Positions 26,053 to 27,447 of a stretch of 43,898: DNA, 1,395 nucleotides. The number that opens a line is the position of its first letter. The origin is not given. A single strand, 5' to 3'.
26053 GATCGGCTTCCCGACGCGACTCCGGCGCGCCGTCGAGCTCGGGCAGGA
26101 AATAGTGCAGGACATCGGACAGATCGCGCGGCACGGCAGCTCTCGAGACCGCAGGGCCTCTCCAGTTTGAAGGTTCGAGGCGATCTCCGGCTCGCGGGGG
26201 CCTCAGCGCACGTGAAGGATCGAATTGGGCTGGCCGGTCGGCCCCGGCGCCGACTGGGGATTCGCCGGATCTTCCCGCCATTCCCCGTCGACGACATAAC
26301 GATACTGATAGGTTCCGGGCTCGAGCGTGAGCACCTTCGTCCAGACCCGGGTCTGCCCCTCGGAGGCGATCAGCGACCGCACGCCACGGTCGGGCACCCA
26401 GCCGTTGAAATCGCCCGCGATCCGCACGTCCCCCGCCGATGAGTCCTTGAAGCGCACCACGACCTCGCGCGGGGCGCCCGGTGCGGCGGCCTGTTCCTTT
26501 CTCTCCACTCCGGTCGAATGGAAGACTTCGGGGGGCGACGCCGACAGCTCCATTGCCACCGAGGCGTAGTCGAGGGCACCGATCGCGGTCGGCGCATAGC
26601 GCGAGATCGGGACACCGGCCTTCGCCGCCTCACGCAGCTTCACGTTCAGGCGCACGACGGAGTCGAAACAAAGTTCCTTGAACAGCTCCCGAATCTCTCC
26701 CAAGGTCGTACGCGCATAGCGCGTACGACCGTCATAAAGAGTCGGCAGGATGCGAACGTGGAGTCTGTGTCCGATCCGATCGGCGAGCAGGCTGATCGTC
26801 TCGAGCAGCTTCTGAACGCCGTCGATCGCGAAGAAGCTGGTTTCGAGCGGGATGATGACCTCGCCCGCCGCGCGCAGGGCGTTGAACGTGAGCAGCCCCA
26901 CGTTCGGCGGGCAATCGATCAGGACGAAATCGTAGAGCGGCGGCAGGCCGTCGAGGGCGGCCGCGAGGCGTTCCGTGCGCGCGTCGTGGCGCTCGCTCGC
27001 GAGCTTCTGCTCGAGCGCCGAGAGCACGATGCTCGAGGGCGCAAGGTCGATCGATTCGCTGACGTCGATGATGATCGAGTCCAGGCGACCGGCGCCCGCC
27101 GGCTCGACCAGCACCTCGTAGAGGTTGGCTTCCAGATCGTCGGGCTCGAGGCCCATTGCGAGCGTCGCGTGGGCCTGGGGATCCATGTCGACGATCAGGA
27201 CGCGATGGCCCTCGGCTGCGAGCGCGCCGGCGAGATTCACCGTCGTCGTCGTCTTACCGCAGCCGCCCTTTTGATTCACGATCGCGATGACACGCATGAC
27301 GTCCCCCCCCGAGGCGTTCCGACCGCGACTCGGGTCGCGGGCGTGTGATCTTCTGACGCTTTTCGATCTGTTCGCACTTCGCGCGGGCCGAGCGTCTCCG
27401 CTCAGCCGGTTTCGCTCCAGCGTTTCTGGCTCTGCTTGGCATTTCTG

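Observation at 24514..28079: MerR / ParA-CBM48 / Walker-A-less ParA paralogue / inactivated NucS-like protein: candidate undescribed cargo-positioning module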

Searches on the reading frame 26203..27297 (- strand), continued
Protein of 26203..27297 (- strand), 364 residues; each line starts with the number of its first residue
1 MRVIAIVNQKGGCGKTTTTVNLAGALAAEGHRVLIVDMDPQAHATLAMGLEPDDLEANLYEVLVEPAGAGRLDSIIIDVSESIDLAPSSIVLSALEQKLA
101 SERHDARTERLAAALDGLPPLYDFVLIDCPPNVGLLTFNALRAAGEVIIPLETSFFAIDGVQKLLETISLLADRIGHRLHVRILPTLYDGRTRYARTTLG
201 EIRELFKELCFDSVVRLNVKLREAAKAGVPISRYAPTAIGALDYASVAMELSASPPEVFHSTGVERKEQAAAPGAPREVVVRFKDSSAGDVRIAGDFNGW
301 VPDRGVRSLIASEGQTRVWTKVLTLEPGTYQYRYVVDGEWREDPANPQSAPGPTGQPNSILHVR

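Call 73: find_encoding_contigs(protein=P0372, flank=8000, max_places=1)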
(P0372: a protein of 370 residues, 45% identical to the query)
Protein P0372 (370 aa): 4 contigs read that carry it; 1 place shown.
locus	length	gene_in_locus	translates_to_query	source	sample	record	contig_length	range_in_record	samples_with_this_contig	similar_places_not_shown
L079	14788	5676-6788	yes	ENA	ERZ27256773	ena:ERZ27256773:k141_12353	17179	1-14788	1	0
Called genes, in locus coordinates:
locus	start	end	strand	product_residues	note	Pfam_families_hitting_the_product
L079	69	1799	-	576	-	PF01368:DHH, PF02272:DHHA1, PF17768:RecJ_OB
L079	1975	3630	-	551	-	PF07584:BatA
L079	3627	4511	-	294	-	PF01882:DUF58, PF13519:VWA_2 (weak)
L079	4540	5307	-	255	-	PF22935:RM44_endonuclase (weak), PF14622:Ribonucleas_3_3, PF00636:Ribonuclease_3, PF00035:dsrm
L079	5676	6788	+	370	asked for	PF00142:Fer4_NifH, PF01656:CbiA, PF02374:ArsA_ATPase (weak), PF06564:CBP_BcsQ, PF09140:MipZ, PF13614:AAA_31, PF02922:CBM_48, PF16561:AMPK1_CBM, +1 more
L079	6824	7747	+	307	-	-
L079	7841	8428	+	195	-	-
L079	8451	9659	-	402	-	PF01925:TauE, PF07843:DUF1634 (weak)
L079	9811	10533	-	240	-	PF01656:CbiA, PF13500:AAA_26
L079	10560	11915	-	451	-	PF00202:Aminotran_3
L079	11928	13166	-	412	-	PF01041:DegT_DnrJ_EryC1, PF01212:Beta_elim_lyase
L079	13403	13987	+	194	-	PF02572:CobA_CobO_BtuR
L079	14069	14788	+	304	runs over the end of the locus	PF01497:Peripla_BP_2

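Call 77: search_protein_families(library=pfam, proteins=[L074:9852-11180:+, L074:11228-11914:+, L074:12028-13665:+, L075:11807-12820:+, L075:12995-14650:+, L075:9861-10187:+, L077:10187-11182:-], max_evalue=0.001)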
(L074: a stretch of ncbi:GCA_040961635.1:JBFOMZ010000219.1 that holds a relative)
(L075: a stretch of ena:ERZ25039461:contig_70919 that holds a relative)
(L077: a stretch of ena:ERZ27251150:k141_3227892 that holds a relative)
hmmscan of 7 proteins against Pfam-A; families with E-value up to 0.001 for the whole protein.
L074:9852-11180:+ (442 aa): 1 family
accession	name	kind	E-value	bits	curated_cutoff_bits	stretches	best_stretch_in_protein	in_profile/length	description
PF03065.20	Glyco_hydro_57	-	2e-37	129.6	21.2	1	23-256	39-268/291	Glycosyl hydrolase family 57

L074:11228-11914:+ (228 aa): 1 family
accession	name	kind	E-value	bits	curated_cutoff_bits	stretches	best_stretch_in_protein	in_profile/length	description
PF16258.11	DUF4912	-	3.6e-24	85.7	29.4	1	18-133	1-113/118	Domain of unknown function (DUF4912)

L074:12028-13665:+ (545 aa): 2 families
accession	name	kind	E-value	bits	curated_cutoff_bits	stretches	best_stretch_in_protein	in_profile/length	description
PF03065.20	Glyco_hydro_57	-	5.8e-38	131.3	21.2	1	8-301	2-245/291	Glycosyl hydrolase family 57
PF09210.16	BE_C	-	9.8e-36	122.6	25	1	426-526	1-101/101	1,4-alpha-glucan branching enzyme, C-terminal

L075:11807-12820:+ (337 aa): 6 families
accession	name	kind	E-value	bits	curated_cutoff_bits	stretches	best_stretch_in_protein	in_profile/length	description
PF00534.26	Glycos_transf_1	-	6.4e-39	133.7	26.4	1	135-302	2-171/172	Glycosyl transferases group 1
PF13692.12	Glyco_trans_1_4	-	2.6e-31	109.2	27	1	149-289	2-142/142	Glycosyl transferases group 1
PF13439.12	Glyco_transf_4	-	5.5e-19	69.2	28.5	1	31-128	72-170/170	Glycosyltransferase Family 4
PF13579.12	Glyco_trans_4_4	-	7.4e-12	46.3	29.7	1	19-123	57-158/158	Glycosyl transferase 4-like domain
PF08323.17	Glyco_transf_5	-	1.1e-09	38.9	22.7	1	28-107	127-225/239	Starch synthase catalytic domain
PF20706.3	GT4-conflict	-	4.1e-08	33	26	1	86-266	141-323/385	Family 4 Glycosyltransferase in conflict systems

L075:12995-14650:+ (551 aa): 2 families
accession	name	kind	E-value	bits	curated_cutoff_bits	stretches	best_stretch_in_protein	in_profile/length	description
PF09210.16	BE_C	-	1.4e-17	64.3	25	1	458-549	21-101/101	1,4-alpha-glucan branching enzyme, C-terminal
PF03065.20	Glyco_hydro_57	-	0.00038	20.3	21.2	0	8-133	16-110/291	Glycosyl hydrolase family 57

L075:9861-10187:+ (108 aa): 3 families
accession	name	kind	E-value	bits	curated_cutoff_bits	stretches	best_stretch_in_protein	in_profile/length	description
PF16561.11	AMPK1_CBM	-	4.8e-17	62.4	26.8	1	30-105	9-82/85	Glycogen recognition site of AMP-activated protein kinase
PF02922.24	CBM_48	-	2.3e-06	28.3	22.4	1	21-84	11-73/83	Carbohydrate-binding module 48 (Isoamylase N-terminal domain)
PF22058.2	X25_BaPul_like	-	0.00023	21.6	27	1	39-85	13-62/87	Pullulanase X25 domain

L077:10187-11182:- (331 aa): 2 families
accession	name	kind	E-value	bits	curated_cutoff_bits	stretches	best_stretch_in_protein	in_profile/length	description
PF00483.29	NTP_transferase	-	1.8e-17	64.2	21.2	1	28-215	2-176/245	Nucleotidyl transferase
PF12804.13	NTP_transf_3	-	4.8e-07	30.5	27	1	28-147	1-102/160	MobA-like NTP transferase domain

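Call 80: find_related_loci(query=A3, collection=metagenome_contigs, flank=10000)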
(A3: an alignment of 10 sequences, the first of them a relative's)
Query A3 (370 aa) in metagenome_contigs; peptide patterns used: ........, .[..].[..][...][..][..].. (x = any residue, [..] = any of these).
600 stretches matched a pattern (row limit reached: there are more); 573 encode a relative of the query (tblastn E <= 1e-3); the best 80 are kept; 80 distinct loci.
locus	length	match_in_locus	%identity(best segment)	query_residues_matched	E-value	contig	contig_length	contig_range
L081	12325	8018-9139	45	1-358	2e-103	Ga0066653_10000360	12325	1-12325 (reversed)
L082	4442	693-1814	45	1-358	9e-104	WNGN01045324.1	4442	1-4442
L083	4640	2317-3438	45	1-366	2e-102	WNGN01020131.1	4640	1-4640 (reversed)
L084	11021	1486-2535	46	1-355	7e-101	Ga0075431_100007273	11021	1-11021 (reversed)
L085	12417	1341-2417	46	1-355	2e-99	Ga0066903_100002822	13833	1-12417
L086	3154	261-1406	44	1-366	1e-101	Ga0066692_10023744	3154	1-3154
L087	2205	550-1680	44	1-359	2e-103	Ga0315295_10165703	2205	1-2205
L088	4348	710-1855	44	1-366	3e-99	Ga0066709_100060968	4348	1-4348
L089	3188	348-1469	44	1-358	9e-100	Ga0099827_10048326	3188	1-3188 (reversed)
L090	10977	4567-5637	44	1-355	2e-97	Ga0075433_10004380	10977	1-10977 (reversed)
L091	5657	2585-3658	44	1-357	4e-97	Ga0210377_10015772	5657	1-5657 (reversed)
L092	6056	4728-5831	45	1-355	1e-96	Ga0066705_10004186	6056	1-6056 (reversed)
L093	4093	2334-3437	45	1-355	2e-97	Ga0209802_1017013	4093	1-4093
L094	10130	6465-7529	43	1-353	3e-96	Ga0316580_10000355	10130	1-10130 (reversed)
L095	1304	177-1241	42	1-353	6e-104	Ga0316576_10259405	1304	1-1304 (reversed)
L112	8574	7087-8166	41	1-355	2e-93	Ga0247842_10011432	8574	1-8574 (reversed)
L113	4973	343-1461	40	1-353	2e-93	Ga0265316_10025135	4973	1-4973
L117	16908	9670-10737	39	1-353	1e-91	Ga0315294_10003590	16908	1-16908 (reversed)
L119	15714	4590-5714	41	1-353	2e-91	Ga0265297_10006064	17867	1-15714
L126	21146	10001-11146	39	1-353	8e-89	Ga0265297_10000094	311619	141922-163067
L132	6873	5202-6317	38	1-363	4e-86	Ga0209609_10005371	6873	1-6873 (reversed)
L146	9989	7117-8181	41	1-353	4e-83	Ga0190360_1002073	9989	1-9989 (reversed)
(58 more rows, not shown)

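Call 84: search_protein_families(library=pfam, proteins=[L146:1-1305:+, L146:1304-2560:+, L146:2469-6791:+, L091:490-2373:-, L112:4787-6427:+, L119:1457-3019:+, L132:2946-4493:+, L126:18178-20706:+, L117:10780-11178:+, L113:1476-1796:+], max_evalue=0.001)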
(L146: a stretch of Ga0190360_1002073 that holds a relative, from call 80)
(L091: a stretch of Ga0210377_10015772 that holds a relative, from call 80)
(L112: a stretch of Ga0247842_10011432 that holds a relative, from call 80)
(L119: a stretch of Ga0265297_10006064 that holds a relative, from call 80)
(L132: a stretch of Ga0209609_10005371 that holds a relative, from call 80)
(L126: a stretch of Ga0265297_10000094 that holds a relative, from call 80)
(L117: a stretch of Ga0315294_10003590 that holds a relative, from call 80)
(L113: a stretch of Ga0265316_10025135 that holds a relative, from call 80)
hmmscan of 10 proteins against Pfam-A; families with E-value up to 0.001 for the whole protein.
L146:1-1305:+ (435 aa): 6 families
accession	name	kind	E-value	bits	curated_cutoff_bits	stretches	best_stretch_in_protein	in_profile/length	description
PF00534.26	Glycos_transf_1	-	9e-30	103.9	26.4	1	257-413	11-171/172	Glycosyl transferases group 1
PF13692.12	Glyco_trans_1_4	-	1.2e-26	94.1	27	1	262-398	2-140/142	Glycosyl transferases group 1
PF13439.12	Glyco_transf_4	-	8.2e-24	85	28.5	1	145-244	62-166/170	Glycosyltransferase Family 4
PF08323.17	Glyco_transf_5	-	3.4e-23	83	22.7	1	17-230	1-228/239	Starch synthase catalytic domain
PF13579.12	Glyco_trans_4_4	-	3.3e-18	67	29.7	1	136-242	53-157/158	Glycosyl transferase 4-like domain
PF20706.3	GT4-conflict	-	3.3e-17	63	26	1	196-381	131-325/385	Family 4 Glycosyltransferase in conflict systems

L146:1304-2560:+ (419 aa): 2 families
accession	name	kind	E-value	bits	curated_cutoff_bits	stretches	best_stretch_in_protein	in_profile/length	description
PF03065.20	Glyco_hydro_57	-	1.7e-76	257.8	21.2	1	13-297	2-287/291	Glycosyl hydrolase family 57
PF01522.26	Polysacc_deac_1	-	2.3e-07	31.3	23.1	1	95-172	48-124/124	Polysaccharide deacetylase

L146:2469-6791:+ (1441 aa): 7 families
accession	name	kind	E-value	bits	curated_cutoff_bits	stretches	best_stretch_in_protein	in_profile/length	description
PF05693.19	Glycogen_syn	-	3.1e-104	350.3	27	2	32-367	1-342/639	Glycogen synthase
PF11897.13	DUF3417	-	7.2e-32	110.5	25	1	600-709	1-109/109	Protein of unknown function (DUF3417)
PF00343.26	Phosphorylase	-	2.3e-28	99.3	27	2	860-1208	220-579/713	Carbohydrate phosphorylase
PF00534.26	Glycos_transf_1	-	7.7e-12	45.5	26.4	1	443-504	88-145/172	Glycosyl transferases group 1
PF08323.17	Glyco_transf_5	-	1.1e-08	35.5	22.7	1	148-268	112-230/239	Starch synthase catalytic domain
PF13692.12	Glyco_trans_1_4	-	3.1e-08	34.4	27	0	442-493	71-119/142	Glycosyl transferases group 1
PF13439.12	Glyco_transf_4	-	6.3e-05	23.5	28.5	1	176-282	78-169/170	Glycosyltransferase Family 4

L091:490-2373:- (628 aa): 3 families
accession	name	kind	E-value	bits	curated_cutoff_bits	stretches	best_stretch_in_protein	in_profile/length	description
PF02922.24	CBM_48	-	1e-28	99.9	22.4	1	158-239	2-82/83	Carbohydrate-binding module 48 (Isoamylase N-terminal domain)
PF22019.2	GlgB_N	-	8.9e-28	96.7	27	2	41-132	2-94/94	alpha-1,4-glucan branching enzyme GlgB, N-terminal domain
PF00128.31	Alpha-amylase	-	2e-15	57.4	22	2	311-381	25-94/446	Alpha amylase, catalytic domain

L112:4787-6427:+ (547 aa): 1 family
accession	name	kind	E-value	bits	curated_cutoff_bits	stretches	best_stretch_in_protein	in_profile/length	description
PF03065.20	Glyco_hydro_57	-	2.5e-66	224.4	21.2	1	31-437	1-284/291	Glycosyl hydrolase family 57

L119:1457-3019:+ (521 aa): 1 family
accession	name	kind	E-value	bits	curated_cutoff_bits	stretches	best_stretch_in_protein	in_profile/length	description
PF03065.20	Glyco_hydro_57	-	9.8e-65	219.2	21.2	1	9-418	1-288/291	Glycosyl hydrolase family 57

L132:2946-4493:+ (516 aa): 1 family
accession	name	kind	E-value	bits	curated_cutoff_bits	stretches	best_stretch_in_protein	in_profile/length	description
PF03065.20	Glyco_hydro_57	-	4.2e-65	220.4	21.2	1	8-418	1-288/291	Glycosyl hydrolase family 57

L126:18178-20706:+ (843 aa): 2 families
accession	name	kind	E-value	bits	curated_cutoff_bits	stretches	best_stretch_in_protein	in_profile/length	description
PF12055.13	DUF3536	-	1.2e-99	333.7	25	1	354-637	1-284/284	Domain of unknown function (DUF3536)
PF03065.20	Glyco_hydro_57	-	5.7e-21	75.5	21.2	1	23-320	18-290/291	Glycosyl hydrolase family 57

L117:10780-11178:+ (133 aa): 0 families

L113:1476-1796:+ (107 aa): 0 families

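Call 90: search_protein_families(library=padloc, proteins=[window:26203-27297:-], max_evalue=0.01)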
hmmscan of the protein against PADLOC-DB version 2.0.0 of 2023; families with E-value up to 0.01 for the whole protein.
window:26203-27297:- (364 aa): 3 families
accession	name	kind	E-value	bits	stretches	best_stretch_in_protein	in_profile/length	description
PDLC04559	PDC-M28B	-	6.5e-07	26.8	1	5-39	132-166/438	-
PDLC04140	mad8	-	0.00051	17.6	1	11-102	36-110/314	mads_8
PDLC04560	PDC-M28B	-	0.0011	16.4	1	2-43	15-56/327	-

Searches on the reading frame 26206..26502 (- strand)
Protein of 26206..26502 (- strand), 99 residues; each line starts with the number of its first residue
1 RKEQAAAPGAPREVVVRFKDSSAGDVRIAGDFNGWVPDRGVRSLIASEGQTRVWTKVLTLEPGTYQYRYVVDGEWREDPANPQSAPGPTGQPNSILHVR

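Call 27: search_solved_structures(query=window:26206-26502:-, max_evalue=1, show_alignments=4)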
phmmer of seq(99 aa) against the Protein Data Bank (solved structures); distinct sequences matched with E-value up to 1: 22.
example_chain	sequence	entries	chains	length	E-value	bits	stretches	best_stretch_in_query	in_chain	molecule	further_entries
4y0g_A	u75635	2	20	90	5.3e-08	36.3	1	11-99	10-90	5'-AMP-activated protein kinase subunit beta-2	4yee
2f15_A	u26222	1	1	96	1.2e-07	35.1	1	12-99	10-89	5'-AMP-activated protein kinase, beta-2 subunit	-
2lu3_A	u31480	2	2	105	1.3e-07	35.1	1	11-99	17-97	5'-AMP-activated protein kinase subunit beta-2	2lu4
1z0m_A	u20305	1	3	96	4.2e-07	33.4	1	6-98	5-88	5'-AMP-activated protein kinase, beta-1 subunit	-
1z0n_A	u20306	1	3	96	4.2e-07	33.4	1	6-98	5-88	5'-AMP-activated protein kinase, beta-1 subunit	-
6b2e_B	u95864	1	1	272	7.4e-07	32.6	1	11-99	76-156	5'-AMP-activated protein kinase subunit beta-2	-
7jhg_B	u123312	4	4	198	8.2e-07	32.5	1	12-99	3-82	5'-AMP-activated protein kinase subunit beta-2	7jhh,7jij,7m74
4rer_B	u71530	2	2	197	9.1e-07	32.3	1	12-99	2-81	5'-AMP-activated protein kinase subunit beta-2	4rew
4yef_A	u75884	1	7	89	1.5e-06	31.7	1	12-98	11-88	5'-AMP-activated protein kinase subunit beta-1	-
6e4t_B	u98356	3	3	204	2.5e-06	31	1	6-98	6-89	5'-AMP-activated protein kinase subunit beta-1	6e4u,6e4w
4qfg_B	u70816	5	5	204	4.3e-06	30.2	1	6-98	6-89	5'-AMP-activated protein kinase subunit beta-1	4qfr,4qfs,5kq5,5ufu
4pyh_A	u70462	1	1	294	4.9e-06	30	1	13-95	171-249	Phosphoglucan phosphatase DSP4, chloroplastic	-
5t5t_B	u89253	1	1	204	7.9e-06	29.3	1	6-98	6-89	5'-AMP-activated protein kinase subunit beta-1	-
3nme_A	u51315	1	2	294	9.5e-06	29.1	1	13-95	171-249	SEX4 glucan phosphatase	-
6c9f_B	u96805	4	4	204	9.6e-06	29.1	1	7-98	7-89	5'-AMP-activated protein kinase subunit beta-1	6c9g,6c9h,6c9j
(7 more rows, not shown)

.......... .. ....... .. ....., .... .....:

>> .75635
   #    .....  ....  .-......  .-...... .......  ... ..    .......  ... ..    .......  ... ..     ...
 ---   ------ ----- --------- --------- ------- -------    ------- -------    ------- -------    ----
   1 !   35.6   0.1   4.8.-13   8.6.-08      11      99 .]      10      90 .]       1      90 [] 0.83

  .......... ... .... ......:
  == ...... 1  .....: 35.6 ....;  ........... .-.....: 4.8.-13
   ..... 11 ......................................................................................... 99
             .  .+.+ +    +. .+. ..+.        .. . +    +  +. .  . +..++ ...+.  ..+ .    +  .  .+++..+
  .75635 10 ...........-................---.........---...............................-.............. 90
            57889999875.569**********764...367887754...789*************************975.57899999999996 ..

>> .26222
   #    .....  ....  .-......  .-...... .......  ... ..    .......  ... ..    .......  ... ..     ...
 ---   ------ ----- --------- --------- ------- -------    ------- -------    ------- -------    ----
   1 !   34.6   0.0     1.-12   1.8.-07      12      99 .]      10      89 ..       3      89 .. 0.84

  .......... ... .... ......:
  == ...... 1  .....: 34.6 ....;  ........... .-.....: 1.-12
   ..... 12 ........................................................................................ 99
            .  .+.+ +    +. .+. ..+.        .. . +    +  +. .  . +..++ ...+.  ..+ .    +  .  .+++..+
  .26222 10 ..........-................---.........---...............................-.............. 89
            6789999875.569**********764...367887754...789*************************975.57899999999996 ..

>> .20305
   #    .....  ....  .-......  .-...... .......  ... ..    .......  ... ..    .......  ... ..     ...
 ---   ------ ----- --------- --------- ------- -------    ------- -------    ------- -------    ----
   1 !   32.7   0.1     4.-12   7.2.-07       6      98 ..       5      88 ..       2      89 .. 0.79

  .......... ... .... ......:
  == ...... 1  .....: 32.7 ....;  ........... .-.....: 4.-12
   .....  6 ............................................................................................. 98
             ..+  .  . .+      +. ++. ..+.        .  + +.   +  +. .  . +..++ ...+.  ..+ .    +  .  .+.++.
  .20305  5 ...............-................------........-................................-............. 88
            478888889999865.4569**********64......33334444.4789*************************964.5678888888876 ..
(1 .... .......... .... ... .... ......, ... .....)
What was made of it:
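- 26209..26457 (-): CBM48 / AMPK-beta-type glycogen-binding domain, aa 281-363 of the ParA protein. AMPK beta2 CBM E=5e-8, and also SEX4 and LSF1 (call 27).
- On CBM48 / AMPK1_CBM: AMPK beta CBM E=5e-8 (call 27).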
